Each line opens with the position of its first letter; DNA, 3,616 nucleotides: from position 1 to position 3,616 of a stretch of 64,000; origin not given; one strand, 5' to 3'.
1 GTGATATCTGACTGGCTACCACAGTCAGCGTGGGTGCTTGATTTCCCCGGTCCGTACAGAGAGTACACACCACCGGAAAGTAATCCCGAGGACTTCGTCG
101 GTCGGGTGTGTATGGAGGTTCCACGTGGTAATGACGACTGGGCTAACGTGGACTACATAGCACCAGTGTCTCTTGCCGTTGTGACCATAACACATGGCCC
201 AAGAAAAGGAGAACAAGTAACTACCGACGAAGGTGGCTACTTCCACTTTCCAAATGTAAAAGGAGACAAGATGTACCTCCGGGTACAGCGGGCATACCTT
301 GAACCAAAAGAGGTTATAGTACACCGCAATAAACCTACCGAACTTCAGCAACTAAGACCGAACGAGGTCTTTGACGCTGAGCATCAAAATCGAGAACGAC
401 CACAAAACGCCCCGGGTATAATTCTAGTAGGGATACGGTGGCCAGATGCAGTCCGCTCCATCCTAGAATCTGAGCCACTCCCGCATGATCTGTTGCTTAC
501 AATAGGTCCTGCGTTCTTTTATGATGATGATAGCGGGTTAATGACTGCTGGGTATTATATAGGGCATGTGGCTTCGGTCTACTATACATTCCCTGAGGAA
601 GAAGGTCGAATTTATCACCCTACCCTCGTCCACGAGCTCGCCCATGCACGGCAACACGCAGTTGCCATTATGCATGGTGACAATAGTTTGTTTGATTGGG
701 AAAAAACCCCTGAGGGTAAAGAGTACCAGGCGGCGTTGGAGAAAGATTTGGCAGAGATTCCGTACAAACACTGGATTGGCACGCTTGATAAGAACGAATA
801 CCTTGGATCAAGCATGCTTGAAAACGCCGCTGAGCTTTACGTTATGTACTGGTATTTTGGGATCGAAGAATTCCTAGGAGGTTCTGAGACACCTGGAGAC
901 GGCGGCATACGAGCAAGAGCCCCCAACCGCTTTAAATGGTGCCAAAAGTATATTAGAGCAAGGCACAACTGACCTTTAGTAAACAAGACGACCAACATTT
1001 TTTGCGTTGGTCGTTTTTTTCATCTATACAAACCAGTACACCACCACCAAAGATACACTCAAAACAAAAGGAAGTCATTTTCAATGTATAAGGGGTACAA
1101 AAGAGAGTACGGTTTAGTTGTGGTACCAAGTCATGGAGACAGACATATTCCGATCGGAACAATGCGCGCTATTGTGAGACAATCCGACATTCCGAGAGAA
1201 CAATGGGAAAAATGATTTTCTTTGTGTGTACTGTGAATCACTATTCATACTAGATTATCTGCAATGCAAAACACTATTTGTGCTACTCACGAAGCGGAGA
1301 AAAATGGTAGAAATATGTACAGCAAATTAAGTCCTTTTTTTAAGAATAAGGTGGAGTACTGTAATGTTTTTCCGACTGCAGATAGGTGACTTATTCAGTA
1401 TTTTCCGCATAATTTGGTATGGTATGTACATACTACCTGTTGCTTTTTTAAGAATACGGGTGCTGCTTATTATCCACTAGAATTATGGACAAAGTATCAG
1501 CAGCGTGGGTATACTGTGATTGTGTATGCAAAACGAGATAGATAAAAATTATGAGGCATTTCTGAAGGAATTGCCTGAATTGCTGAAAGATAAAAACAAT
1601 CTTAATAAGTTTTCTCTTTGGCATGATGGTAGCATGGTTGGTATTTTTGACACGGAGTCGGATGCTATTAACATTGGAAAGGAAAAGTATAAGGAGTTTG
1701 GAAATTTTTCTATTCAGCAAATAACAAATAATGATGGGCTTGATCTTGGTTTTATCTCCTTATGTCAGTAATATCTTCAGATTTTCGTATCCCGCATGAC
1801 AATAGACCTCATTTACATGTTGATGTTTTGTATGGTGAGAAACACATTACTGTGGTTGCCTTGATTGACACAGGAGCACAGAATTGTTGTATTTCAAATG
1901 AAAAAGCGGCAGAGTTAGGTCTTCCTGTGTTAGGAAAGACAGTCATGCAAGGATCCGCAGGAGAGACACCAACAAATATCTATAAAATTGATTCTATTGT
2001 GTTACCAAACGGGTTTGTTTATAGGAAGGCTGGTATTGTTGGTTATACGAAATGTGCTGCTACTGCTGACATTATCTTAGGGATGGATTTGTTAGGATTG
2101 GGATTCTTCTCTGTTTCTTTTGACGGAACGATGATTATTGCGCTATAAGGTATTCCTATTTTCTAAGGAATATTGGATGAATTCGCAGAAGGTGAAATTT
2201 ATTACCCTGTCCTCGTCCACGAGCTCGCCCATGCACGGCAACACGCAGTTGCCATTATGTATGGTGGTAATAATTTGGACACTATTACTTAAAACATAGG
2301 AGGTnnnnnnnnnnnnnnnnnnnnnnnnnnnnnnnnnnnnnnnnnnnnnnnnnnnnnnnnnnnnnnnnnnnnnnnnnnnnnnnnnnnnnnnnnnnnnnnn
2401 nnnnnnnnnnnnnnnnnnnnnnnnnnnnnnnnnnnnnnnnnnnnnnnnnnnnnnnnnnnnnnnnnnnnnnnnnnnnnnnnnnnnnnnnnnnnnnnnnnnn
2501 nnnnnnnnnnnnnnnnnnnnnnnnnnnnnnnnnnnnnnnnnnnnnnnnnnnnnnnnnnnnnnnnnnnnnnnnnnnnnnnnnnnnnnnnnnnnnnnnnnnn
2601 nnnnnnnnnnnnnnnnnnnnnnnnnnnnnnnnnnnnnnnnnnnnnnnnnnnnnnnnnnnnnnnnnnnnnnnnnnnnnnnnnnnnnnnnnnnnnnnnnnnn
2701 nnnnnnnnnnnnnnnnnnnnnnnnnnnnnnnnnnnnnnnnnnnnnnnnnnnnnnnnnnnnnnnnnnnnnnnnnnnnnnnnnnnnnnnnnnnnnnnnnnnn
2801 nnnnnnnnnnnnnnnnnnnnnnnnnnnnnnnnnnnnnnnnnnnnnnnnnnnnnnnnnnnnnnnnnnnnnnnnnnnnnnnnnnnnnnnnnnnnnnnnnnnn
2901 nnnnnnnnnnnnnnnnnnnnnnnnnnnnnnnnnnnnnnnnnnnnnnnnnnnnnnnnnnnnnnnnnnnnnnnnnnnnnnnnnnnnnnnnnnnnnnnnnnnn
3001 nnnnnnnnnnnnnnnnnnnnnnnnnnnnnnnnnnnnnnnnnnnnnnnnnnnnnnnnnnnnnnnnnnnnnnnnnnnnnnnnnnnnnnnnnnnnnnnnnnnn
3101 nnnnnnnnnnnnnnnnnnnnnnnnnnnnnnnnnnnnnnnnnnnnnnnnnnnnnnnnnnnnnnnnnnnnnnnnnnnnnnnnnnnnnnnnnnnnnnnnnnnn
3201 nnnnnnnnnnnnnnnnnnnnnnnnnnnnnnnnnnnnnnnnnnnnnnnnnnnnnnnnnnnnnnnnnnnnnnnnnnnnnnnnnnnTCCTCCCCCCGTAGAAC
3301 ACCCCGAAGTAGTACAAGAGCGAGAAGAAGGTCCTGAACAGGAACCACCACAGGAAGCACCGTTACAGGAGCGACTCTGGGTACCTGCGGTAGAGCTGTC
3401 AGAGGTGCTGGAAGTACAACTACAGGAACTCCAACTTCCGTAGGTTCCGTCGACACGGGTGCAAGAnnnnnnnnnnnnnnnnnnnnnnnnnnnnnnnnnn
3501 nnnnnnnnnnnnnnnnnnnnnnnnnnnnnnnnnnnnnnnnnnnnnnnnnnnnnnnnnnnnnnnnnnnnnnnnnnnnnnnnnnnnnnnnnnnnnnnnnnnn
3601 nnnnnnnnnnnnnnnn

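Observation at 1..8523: Giant gene 1 is bracketed by about 1.2-kb inverted copies of a peptidase gene, with a third peptidase fragment at the junction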

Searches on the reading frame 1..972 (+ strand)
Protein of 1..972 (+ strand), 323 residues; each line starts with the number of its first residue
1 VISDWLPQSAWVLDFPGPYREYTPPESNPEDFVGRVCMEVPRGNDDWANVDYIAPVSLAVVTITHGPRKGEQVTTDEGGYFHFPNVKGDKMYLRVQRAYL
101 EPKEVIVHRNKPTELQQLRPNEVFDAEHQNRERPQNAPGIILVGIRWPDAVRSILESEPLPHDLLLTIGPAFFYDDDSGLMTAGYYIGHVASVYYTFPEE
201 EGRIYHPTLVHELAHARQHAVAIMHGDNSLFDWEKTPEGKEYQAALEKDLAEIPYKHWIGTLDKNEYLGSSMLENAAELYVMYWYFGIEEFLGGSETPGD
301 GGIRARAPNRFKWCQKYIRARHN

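Call 7: search_protein_families(library=pfam, proteins=[window:1-972:+], max_evalue=0.01)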
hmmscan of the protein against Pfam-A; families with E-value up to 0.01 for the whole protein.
window:1-972:+ (323 aa): 1 family
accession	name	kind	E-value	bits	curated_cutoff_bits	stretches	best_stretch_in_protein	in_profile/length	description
PF13620.12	CarboxypepD_reg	-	3.4e-05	24.6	32.3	1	54-114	12-76/82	Carboxypeptidase regulatory-like domain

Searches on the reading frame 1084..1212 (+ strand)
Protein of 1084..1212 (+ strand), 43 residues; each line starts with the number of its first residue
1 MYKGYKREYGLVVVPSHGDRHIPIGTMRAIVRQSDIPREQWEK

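Call 23: search_protein_families(library=pfam, proteins=[window:1084-1212:+], max_evalue=1)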
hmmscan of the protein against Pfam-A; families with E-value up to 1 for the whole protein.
seq(43 aa): 2 families
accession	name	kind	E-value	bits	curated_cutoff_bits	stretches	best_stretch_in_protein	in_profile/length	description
PF07927.17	HicA_toxin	-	0.00018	22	27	1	8-36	32-58/58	HicA toxin of bacterial toxin-antitoxin,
PF22763.1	NrS1-1_pol-like_HBD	-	0.22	11.9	27.9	1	26-43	22-39/64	NrS-1 polymerase HBD domain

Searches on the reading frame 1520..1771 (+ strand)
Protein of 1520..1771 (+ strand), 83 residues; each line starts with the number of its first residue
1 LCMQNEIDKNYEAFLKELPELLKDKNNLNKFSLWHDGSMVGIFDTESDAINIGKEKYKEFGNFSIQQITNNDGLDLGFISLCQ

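Call 7: search_protein_families(library=pfam, proteins=[window:1520-1771:+], max_evalue=0.01)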
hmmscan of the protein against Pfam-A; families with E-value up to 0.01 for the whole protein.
window:1520-1771:+ (83 aa): 0 families

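Call 23: search_protein_families(library=pfam, proteins=[window:1520-1771:+], max_evalue=1)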
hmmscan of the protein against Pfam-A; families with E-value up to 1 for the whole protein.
window:1520-1771:+ (83 aa): 2 families
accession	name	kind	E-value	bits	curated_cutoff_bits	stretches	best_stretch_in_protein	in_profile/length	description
PF18088.7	Glyco_H_20C_C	-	0.038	14.3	27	1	23-60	20-55/194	Glycoside Hydrolase 20C C-terminal domain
PF08785.16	Ku_PK_bind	-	0.19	12.3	25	1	2-60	57-118/120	Ku C terminal domain like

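Call 54: search_protein_families(library=ncbifam, proteins=[window:1520-1771:+], max_evalue=0.01)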
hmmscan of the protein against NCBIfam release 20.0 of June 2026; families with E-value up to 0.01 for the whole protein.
window:1520-1771:+ (83 aa): 0 families

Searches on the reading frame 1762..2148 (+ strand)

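Call 7: search_protein_families(library=pfam, proteins=[window:1762-2148:+], max_evalue=0.01)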
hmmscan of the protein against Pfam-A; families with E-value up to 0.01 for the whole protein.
window:1762-2148:+ (128 aa): 3 families
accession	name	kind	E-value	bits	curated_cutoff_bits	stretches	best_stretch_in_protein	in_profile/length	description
PF13650.11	Asp_protease_2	-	1.2e-10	42.4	24.3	1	30-110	9-90/90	Aspartyl protease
PF13975.11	gag-asp_proteas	-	1.9e-09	38.4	28.2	1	30-111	9-90/92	gag-polyprotein putative aspartyl protease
PF00077.25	RVP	-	0.00013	22.6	20.7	1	13-111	2-93/101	Retroviral aspartyl protease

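Call 54: search_protein_families(library=ncbifam, proteins=[window:1762-2148:+], max_evalue=0.01)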
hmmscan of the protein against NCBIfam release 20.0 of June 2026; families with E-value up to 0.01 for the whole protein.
window:1762-2148:+ (128 aa): 1 family
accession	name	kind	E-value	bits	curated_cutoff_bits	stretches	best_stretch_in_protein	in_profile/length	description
TIGR02281.1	clan_AA_DTGA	subfamily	3.1e-05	24.2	57.95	1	16-119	10-113/121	TIGR02281 family clan AA aspartic protease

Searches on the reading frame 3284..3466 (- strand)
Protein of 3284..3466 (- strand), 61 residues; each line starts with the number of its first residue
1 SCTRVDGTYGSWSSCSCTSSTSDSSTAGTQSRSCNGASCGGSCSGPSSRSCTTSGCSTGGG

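Call 78: search_protein_families(library=pfam, proteins=[window:3284-3466:-], max_evalue=10)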
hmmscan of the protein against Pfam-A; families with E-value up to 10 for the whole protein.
seq(61 aa): 0 families
